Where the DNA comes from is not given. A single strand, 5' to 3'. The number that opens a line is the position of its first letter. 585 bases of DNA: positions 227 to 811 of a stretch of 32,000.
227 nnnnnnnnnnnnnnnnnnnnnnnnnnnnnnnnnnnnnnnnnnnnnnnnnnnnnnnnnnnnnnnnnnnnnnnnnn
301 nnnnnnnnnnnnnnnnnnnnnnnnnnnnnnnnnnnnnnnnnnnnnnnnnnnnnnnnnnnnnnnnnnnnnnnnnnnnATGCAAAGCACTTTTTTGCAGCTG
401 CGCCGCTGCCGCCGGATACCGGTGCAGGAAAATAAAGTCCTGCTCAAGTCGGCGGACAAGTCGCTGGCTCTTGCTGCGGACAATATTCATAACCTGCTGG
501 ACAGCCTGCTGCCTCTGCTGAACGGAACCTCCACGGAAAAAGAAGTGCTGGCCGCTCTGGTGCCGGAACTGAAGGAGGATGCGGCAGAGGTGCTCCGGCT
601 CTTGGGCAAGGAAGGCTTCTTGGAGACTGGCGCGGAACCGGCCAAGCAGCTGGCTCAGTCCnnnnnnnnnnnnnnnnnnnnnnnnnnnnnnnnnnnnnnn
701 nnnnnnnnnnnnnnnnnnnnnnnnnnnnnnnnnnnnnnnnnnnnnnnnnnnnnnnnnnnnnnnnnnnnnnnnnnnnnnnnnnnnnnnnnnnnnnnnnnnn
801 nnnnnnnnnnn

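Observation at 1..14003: Candidate ribosomal thiazol(in)e/His metallophore system: TOMM enzymes wired to an exporter, a TonB receptor and a Nik/Opp-type importer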

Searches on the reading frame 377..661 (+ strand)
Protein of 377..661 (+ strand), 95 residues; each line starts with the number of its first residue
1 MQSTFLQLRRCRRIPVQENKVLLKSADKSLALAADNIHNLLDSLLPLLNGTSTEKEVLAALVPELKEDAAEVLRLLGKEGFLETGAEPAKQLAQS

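Call 82: search_protein_families(library=pfam, proteins=[window:377-661:+], max_evalue=1)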
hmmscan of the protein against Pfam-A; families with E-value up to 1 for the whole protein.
seq(95 aa): 1 family
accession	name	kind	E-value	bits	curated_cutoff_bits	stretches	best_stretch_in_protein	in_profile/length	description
PF21782.3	PKMT_2nd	-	0.03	15.2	27.8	1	38-71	31-64/98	PKMT, C-terminal winged helix domain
